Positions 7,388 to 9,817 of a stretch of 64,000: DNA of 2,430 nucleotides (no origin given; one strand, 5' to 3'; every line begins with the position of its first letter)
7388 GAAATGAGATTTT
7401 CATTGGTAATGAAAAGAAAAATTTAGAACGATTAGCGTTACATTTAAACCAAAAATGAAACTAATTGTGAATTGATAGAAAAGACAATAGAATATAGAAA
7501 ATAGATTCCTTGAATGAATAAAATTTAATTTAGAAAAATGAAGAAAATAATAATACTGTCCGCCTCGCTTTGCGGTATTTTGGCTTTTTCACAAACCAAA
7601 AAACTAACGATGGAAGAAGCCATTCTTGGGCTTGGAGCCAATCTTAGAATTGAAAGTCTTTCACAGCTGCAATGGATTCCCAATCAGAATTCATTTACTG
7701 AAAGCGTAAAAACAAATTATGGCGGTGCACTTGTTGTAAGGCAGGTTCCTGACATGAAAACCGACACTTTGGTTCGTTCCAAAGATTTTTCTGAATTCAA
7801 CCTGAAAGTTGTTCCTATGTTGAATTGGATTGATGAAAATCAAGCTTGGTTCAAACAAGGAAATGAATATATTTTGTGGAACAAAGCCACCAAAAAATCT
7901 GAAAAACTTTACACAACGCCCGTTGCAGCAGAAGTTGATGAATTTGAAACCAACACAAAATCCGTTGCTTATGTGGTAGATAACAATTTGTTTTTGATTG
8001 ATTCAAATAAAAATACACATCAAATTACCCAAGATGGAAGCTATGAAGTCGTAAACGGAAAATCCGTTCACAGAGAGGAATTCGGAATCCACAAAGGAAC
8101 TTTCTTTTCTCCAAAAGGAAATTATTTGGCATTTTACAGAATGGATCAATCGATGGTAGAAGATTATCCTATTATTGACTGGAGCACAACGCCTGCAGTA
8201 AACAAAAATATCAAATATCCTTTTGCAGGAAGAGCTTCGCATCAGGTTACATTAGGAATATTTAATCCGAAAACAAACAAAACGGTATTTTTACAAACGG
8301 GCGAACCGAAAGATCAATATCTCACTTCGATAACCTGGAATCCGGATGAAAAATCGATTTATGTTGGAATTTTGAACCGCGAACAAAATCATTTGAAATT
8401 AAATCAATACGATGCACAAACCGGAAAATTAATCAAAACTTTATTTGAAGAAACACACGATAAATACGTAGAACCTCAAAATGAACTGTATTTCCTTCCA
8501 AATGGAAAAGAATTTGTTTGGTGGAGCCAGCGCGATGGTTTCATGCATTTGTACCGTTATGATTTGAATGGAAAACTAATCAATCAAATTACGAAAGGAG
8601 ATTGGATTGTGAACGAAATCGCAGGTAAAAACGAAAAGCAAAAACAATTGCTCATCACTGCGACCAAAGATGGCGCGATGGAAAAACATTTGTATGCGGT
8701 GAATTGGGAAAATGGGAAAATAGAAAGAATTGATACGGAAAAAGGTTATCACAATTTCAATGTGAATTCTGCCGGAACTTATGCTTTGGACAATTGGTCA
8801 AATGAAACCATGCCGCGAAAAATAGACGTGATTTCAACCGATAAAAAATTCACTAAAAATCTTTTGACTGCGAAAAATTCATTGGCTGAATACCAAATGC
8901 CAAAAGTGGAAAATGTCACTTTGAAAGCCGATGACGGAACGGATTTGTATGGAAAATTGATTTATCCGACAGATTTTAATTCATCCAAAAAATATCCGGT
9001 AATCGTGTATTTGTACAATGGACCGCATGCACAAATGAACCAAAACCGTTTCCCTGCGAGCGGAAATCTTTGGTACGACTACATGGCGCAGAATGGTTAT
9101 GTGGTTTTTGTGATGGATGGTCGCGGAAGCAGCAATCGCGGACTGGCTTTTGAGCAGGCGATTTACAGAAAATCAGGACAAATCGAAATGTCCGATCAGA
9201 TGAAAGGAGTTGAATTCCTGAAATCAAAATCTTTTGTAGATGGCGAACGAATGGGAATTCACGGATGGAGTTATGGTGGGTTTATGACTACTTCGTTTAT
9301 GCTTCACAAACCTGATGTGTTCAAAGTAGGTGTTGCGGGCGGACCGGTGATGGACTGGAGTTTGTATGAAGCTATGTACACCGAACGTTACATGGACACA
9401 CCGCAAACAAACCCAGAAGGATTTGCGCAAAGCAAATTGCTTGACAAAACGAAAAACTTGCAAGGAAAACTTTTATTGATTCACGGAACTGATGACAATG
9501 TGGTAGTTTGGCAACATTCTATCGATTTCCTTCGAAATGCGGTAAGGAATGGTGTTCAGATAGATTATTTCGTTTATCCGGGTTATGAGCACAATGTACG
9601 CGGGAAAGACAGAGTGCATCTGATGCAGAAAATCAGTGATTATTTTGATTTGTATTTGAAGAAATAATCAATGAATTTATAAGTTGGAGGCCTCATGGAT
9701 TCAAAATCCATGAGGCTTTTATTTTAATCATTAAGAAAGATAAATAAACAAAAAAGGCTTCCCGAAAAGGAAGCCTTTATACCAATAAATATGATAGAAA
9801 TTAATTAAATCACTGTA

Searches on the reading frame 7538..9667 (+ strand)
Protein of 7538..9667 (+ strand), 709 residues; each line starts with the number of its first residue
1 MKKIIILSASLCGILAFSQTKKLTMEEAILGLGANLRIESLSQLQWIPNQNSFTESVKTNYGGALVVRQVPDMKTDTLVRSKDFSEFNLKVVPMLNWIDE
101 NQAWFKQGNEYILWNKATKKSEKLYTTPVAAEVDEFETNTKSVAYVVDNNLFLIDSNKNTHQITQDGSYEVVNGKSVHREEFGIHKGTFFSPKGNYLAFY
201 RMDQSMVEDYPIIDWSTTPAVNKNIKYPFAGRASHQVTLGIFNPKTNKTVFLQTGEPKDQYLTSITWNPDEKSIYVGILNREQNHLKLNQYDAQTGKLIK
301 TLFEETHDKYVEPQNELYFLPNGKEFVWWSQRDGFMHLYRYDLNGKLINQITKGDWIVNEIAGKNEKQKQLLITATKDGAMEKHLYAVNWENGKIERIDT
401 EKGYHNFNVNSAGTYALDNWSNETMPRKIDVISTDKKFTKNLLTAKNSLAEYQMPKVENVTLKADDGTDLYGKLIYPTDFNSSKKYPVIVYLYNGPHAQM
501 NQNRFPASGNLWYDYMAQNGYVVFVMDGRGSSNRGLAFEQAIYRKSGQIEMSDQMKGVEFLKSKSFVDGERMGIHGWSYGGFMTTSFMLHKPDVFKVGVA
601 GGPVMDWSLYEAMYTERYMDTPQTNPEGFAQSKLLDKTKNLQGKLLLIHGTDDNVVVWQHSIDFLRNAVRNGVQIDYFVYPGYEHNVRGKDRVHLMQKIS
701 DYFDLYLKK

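Call 98: search_protein_families(library=pfam, max_evalue=0.00001, proteins=[window:7538-9667:+])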
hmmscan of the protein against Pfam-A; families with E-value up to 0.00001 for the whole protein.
window:7538-9667:+ (709 aa): 4 families
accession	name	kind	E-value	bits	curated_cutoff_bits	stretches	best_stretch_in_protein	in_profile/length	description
PF00930.27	DPPIV_N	-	4.9e-77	259.5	22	1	109-426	23-353/354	Dipeptidyl peptidase IV (DPP IV) N-terminal region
PF00326.27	Peptidase_S9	-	9.4e-53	179.3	22.6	1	515-708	9-211/213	Prolyl oligopeptidase family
PF12146.15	Hydrolase_4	-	9.2e-09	35.4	27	0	514-610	25-116/239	Serine aminopeptidase, S33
PF02129.25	Peptidase_S15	-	5.3e-08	33.3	23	1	466-609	1-134/262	X-Pro dipeptidyl-peptidase (S15 family)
